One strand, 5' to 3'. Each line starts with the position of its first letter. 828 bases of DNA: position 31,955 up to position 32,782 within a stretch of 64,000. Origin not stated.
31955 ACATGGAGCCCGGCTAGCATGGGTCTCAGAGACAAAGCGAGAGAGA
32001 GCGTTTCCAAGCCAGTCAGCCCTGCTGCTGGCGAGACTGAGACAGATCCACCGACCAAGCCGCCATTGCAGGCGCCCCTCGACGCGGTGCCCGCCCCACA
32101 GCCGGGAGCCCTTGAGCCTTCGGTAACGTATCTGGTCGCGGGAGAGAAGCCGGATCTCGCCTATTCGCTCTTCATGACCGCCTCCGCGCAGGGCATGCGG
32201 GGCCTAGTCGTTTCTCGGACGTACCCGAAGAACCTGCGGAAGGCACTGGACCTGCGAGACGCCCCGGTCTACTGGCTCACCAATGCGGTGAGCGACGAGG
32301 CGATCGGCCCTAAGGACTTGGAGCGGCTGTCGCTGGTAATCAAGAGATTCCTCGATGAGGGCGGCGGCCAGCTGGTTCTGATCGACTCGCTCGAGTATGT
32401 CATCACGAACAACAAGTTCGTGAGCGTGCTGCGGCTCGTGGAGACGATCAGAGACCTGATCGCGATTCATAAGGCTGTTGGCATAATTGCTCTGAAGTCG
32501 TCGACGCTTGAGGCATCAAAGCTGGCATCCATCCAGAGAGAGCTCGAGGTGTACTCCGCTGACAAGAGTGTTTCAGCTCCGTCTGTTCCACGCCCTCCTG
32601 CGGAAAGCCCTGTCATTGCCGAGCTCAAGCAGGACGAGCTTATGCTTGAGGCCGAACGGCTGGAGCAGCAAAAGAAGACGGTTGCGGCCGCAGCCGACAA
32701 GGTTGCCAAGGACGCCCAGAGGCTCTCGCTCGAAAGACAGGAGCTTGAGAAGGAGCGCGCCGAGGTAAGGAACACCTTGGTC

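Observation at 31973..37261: Giant 1,762-aa protein: a P-loop-less KaiC/RecA-like (DUF835-type) head on a ~1,530-residue proline- and cysteine-free coiled coil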

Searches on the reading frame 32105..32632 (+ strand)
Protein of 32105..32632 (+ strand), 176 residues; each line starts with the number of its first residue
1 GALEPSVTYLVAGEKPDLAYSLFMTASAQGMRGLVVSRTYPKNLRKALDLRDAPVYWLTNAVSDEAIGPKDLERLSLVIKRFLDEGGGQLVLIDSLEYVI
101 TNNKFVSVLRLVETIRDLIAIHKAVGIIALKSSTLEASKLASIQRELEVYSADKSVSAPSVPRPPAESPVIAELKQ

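Call 6: find_homologous_proteins(query=window:32105-32632:+)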
Query window:32105-32632:+ (176 aa): 20 proteins with E <= 0.001 among 203 candidates.
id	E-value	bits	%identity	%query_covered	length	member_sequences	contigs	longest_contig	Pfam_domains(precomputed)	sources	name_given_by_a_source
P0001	2.1e-94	332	92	100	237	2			PF05763.19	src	-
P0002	2.8e-88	312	83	99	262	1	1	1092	PF05763.19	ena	-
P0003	2.1e-78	280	77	100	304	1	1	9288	PF05763.19,PF28052.1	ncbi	ncbi:MAG: hypothetical protein A3K75_03985, partial [Euryarchaeota archaeon RBG_13_61_15]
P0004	1.1e-75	271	73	100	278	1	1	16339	PF05763.19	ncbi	ncbi:MAG: DUF835 domain-containing protein, partial [Thermoplasmata archaeon]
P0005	3.7e-75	269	79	88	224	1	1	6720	PF05763.19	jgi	jgi:hypothetical protein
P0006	2.6e-71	256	72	98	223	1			PF05763.19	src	-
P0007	7.4e-70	252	75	90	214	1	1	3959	PF05763.19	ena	-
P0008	9.9e-69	248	94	71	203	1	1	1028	PF05763.19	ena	-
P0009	2.0e-65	237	73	83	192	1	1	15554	PF05763.19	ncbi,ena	-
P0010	1.0e-63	232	73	80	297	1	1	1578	PF05763.19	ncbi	-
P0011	1.4e-61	225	68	85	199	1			PF05763.19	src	-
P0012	3.8e-55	204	62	83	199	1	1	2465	PF05763.19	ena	-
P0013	1.1e-43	167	52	90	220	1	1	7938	PF05763.19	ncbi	ncbi:MAG: DUF835 domain-containing protein, partial [Thermoplasmata archaeon]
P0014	1.2e-43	167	78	57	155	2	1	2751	PF05763.19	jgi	jgi:FtsZ-interacting cell division protein ZipA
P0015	7.7e-38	148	80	49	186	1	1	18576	PF05763.19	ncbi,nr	ncbi:MAG: DUF835 domain-containing protein, partial [Thermoplasmata archaeon]|nr:DUF835 domain-conta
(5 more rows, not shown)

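Call 10: find_encoding_contigs(protein=P0004, flank=10000, max_places=3)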
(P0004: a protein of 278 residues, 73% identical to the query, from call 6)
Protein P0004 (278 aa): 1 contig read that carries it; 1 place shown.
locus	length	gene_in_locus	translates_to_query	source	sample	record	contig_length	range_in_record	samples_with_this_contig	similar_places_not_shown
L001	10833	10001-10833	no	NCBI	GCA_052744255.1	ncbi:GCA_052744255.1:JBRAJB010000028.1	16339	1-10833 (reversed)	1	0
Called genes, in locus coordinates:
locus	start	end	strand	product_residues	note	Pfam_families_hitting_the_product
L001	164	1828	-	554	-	PF03483:B3_4, PF03484:B5, PF17759:tRNA_synthFbeta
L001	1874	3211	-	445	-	PF03209:PUCC, PF13347:MFS_2, PF07690:MFS_1, PF00083:Sugar_tr, PF05977:MFS_3, PF13347:MFS_2, PF00083:Sugar_tr, PF07690:MFS_1, +2 more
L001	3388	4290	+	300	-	PF05625:PAXNEB (faint), PF06745:ATPase, PF13481:AAA_25 (weak), PF23442:DUF7125 (weak)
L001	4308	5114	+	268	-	PF06745:ATPase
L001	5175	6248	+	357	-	PF03417:AAT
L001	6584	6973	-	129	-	-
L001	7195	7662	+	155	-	PF12674:Zn_ribbon_2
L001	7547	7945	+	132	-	PF01022:HTH_5 (weak), PF13404:HTH_AsnC-type, PF13412:HTH_24, PF01037:AsnC_trans_reg (weak)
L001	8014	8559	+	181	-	PF00881:Nitroreductase, PF14512:TM1586_NiRdase (weak), PF00881:Nitroreductase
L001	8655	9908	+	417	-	PF12773:DZR (faint), PF13248:Zn_ribbon_3 (faint), PF27359:TP_0179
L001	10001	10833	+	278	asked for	PF05763:DUF835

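Call 11: find_encoding_contigs(protein=P0003, flank=10000, max_places=3)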
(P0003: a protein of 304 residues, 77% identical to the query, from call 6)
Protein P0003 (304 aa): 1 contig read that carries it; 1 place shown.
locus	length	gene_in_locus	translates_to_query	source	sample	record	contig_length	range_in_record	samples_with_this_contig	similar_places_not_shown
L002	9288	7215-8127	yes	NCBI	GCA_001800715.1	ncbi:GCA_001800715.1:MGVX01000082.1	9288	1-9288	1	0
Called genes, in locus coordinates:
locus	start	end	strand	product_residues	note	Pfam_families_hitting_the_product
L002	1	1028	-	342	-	PF03209:PUCC (weak), PF13347:MFS_2 (weak), PF05977:MFS_3 (weak), PF07690:MFS_1, PF00083:Sugar_tr (weak), PF13347:MFS_2, PF00083:Sugar_tr (weak), PF07690:MFS_1, +1 more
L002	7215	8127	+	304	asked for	PF05763:DUF835, PF28052:PA2816 (weak)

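Call 16: find_related_loci(query=A1, collection=genome_contigs, flank=10000)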
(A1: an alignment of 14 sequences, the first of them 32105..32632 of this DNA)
Query A1 (176 aa) in genome_contigs; peptide patterns used: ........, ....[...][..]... (x = any residue, [..] = any of these).
80 stretches matched a pattern; 37 encode a relative of the query (tblastn E <= 1e-3); 35 distinct loci.
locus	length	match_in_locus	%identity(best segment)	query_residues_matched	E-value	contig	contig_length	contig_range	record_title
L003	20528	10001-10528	93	1-176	3e-109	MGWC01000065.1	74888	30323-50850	MAG: Euryarchaeota archaeon RBG_19FT_COMBO_56_21 rbg_19ft_combo_scaffold_99, whole genome shotgun sequence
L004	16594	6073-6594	80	1-176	2e-94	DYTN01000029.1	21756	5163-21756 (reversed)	MAG TPA_asm: Methanobacteriota archaeon isolate DR5_60_8 Afr_mines_DR5_340_length_21756_cov_3_379476, whole genome shotg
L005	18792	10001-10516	80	3-176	4e-93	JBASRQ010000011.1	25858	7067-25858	MAG: Thermoplasmata archaeon isolate MFD13565_ilm_asm_bin2 k127_110956, whole genome shotgun sequence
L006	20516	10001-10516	80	3-176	3e-93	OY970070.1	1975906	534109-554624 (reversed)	MAG: uncultured Thermoplasmata archaeon isolate MFD04408.bin.c.5 genome assembly, chromosome: 1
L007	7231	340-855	79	3-176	1e-90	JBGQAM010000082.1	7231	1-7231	MAG: Thermoplasmata archaeon isolate OBJ2_061818_130_30 k141_511816_length_7231_cov_9.9924, whole genome shotgun sequenc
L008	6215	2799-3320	76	2-176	3e-89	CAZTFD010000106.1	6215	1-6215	MAG TPA_asm: uncultured Thermoplasmata archaeon isolate binchicken_co364_9 genome assembly, contig: NODE_24875_length_62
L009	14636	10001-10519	76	2-176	1e-87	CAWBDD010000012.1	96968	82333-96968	MAG: uncultured Thermoplasmata archaeon isolate MFD00709.bin.2.183 genome assembly, contig: contig_155189, whole genome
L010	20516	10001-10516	74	3-176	9e-87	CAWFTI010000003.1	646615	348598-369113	MAG: Candidatus Thermoplasmatota archaeon isolate MFD00709.bin.2.218 genome assembly, contig: contig_17896, whole genome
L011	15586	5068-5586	72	3-176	4e-85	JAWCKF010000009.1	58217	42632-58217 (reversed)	MAG: Thermoplasmata archaeon isolate JZ-2_201705_bins_126 JZ-2_201705_bins_126_scaffold_9, whole genome shotgun sequence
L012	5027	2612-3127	71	3-176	3e-84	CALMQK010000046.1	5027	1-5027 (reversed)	MAG TPA_asm: uncultured euryarchaeote isolate ERR2868536_bin.126_CONCOCT_v1.1_MAG genome assembly, contig: ERZ841185.376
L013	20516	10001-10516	70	3-176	6e-84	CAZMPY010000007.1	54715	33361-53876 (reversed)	MAG TPA_asm: uncultured Thermoplasmata archaeon isolate binchicken_co255_206 genome assembly, contig: k141_300033, whole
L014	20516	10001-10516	71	3-176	9e-82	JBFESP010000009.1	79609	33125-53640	MAG: Thermoplasmata archaeon isolate Mix_mud06.2021.04.53 k141_3091564_length_79609_cov_17.3800, whole genome shotgun se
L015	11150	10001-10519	67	2-176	2e-81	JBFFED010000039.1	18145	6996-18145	MAG: Thermoplasmata archaeon isolate Mix_mud13.2021.11.63 k141_1815237_length_18145_cov_9.9480, whole genome shotgun seq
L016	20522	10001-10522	69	1-176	6e-80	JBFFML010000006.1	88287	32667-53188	MAG: Thermoplasmata archaeon isolate Mix_mud18.2022.04.47 k141_859032_length_88287_cov_21.6116, whole genome shotgun seq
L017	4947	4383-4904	67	2-176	7e-80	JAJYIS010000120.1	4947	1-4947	MAG: Thermoplasmata archaeon isolate DBS2-1.bin12 NODE_35428_length_4947_cov_1.135892, whole genome shotgun sequence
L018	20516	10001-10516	69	3-176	1e-79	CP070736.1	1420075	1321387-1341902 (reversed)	MAG: Methanobacteriota archaeon isolate bin4 chromosome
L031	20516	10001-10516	66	3-176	5e-73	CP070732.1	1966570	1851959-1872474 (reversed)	MAG: Methanobacteriota archaeon isolate bin41 chromosome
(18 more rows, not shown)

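Call 29: find_homologous_proteins(query=A1, max_evalue=0.001)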
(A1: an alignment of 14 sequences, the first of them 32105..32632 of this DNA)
Query A1 (14 sequences) (176 aa, profile of the alignment): 26 proteins with E <= 0.001 among 8000 candidates.
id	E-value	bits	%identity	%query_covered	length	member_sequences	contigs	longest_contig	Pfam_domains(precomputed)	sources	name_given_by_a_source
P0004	5.1e-105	368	73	100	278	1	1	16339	PF05763.19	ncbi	ncbi:MAG: DUF835 domain-containing protein, partial [Thermoplasmata archaeon]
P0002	7.0e-105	367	83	99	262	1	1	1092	PF05763.19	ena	-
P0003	2.7e-103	362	77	100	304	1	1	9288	PF05763.19,PF28052.1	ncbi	ncbi:MAG: hypothetical protein A3K75_03985, partial [Euryarchaeota archaeon RBG_13_61_15]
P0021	7.3e-103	361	80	99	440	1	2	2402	PF05763.19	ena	-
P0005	6.8e-102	358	79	88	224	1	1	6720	PF05763.19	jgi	jgi:hypothetical protein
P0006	3.1e-101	355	72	98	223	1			PF05763.19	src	-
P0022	1.7e-99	350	77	99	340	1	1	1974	PF05763.19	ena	-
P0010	8.6e-98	344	73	80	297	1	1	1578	PF05763.19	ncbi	-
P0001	2.2e-97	343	92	100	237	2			PF05763.19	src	-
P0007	2.6e-97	343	75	90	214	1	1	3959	PF05763.19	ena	-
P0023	7.9e-97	341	65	99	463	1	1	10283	PF05763.19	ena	-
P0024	1.3e-96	340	71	99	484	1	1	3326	PF05763.19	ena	-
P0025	4.2e-96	339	69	100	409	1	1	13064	PF05763.19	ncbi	ncbi:MAG: hypothetical protein A3K67_05395, partial [Euryarchaeota archaeon RBG_16_62_10]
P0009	9.5e-96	338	73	83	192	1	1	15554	PF05763.19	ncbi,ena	-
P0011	4.6e-95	335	68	85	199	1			PF05763.19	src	-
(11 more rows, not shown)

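Call 36: search_protein_representatives(alignment_id=A1)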
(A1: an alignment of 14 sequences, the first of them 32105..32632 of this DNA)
Query: 14 sequences, 215 profile positions. Proteins with E-value up to 0.001 (for the whole library): 2718; up to 1e-10: 1602; up to 1e-30: 93. The best 150 are listed.
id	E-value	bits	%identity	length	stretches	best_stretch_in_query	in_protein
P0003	8.7e-104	362.1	-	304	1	1-215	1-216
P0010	2.7e-98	344.2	-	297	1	1-210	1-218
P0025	1.3e-96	338.6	-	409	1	1-214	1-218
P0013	7.2e-84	297.0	-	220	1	1-213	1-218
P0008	3.0e-83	295.0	-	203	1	1-179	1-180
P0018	2.9e-70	252.6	-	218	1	1-208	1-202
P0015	1.7e-60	220.6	-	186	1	1-128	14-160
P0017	6.1e-59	215.6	-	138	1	1-134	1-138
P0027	1.9e-54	200.9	-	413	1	30-192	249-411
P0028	9.4e-52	192.1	-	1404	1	32-191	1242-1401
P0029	5.5e-50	186.3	-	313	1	29-179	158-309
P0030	3.0e-48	180.6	-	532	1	9-191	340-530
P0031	7.1e-48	179.4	-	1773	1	13-191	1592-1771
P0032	4.0e-46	173.7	-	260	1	32-191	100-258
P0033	9.9e-46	172.4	-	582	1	16-193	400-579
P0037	3.4e-44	167.4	-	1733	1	14-192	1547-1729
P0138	1.2e-28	116.6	-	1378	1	44-192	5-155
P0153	3.2e-28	115.2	-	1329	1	43-189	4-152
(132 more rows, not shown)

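Call 45: search_protein_families(library=pfam, alignment_id=A4, max_evalue=0.00001)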
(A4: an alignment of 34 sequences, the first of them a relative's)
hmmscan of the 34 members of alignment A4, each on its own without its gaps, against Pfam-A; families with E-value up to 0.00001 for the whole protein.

A. member 1, P0034 (2329 aa): 6 families
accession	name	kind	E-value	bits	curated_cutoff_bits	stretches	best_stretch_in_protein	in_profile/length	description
PF00133.28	tRNA-synt_1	-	1.2e-88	298.1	22.7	1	14-624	3-408/414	tRNA synthetases class I (I, L, M and V)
PF05763.18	DUF835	-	9e-35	119.9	33.1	1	2194-2323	5-135/136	Protein of unknown function (DUF835)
PF08264.19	Anticodon_1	-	1.4e-27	96.8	25.1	1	678-823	1-144/148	Anticodon-binding domain of tRNA ligase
PF19302.4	DUF5915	-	4.1e-26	92.2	27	1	844-1041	2-193/195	Domain of unknown function (DUF5915)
PF14520.12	HHH_5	-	1.9e-14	54.3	27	1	1424-1465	14-55/57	Helix-hairpin-helix domain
PF09334.17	tRNA-synt_1g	-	2e-10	40.4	20.1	0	43-187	8-149/391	tRNA synthetases class I (M)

B. families by the number of members that match (of 34 scanned): 31 families (the first 25 are shown)
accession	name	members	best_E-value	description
PF05763.18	DUF835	34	9.7e-48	Protein of unknown function (DUF835)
PF08264.19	Anticodon_1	22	8.2e-40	Anticodon-binding domain of tRNA ligase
PF19302.4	DUF5915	22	1.4e-27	Domain of unknown function (DUF5915)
PF00133.28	tRNA-synt_1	20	4e-133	tRNA synthetases class I (I, L, M and V)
PF14520.12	HHH_5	18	3.6e-26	Helix-hairpin-helix domain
PF09334.17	tRNA-synt_1g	14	2.4e-28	tRNA synthetases class I (M)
PF12826.13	HHH_2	6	6.1e-17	Helix-hairpin-helix motif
PF10391.15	DNA_pol_lambd_f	4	1.3e-13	Fingers domain of DNA polymerase lambda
PF00633.29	HHH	4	2.9e-09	Helix-hairpin-helix motif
PF12836.13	HHH_3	2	3.5e-08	Helix-hairpin-helix motif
PF11731.14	Cdd1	2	1.2e-07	Pathogenicity locus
PF14559.12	TPR_19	2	1.4e-06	Tetratricopeptide repeat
PF13240.11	Zn_Ribbon_1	2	1.6e-06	zinc-ribbon domain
PF00072.30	Response_reg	1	5.5e-25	Response regulator receiver domain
PF13426.13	PAS_9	1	4.2e-22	PAS domain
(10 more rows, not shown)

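Call 59: list_cluster_members(proteins=[P0028, P0031, P0037, P0138, P0153, P0027, P0030])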
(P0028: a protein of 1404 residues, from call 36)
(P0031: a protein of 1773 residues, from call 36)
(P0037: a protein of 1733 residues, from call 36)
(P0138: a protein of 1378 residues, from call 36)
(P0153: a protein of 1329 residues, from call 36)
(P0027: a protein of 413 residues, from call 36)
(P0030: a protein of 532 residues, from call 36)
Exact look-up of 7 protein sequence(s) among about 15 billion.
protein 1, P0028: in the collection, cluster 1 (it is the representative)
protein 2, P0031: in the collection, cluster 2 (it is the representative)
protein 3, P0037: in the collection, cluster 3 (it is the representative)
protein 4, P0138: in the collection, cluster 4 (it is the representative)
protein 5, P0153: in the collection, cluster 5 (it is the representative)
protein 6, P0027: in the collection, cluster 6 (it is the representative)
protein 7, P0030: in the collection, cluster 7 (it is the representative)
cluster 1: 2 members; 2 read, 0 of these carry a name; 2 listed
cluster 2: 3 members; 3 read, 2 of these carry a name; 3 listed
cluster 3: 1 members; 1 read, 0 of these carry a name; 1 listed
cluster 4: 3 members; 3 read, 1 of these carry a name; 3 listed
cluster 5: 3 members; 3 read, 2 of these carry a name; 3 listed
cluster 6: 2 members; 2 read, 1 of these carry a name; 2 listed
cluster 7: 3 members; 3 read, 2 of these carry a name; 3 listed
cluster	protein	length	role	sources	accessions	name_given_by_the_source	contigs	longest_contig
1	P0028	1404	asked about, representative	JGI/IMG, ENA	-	-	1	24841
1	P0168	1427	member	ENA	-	-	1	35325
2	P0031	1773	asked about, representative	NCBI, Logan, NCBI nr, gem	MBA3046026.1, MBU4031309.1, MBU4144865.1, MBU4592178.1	MAG: isoleucine--tRNA ligase [Candidatus Thermoplasmatota archaeon] | isoleucine--tRNA ligase [Euryarchaeota archaeon]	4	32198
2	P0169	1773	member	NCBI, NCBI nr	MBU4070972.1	MAG: isoleucine--tRNA ligase [Candidatus Thermoplasmatota archaeon] | isoleucine--tRNA ligase [Candidatus Thermoplasmatota archaeon]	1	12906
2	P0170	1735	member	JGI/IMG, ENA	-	-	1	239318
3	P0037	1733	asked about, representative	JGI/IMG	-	-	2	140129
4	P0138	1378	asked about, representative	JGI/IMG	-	hypothetical protein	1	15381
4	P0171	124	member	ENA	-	-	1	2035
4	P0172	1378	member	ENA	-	-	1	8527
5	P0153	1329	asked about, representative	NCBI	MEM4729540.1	MAG: DUF835 domain-containing protein [Thermoplasmata archaeon]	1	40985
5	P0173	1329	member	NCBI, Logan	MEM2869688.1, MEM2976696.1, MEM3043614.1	MAG: DUF835 domain-containing protein [Thermoplasmata archaeon]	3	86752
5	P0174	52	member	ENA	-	-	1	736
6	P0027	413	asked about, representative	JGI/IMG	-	hypothetical protein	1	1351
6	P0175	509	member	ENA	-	-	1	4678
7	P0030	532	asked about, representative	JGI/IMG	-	-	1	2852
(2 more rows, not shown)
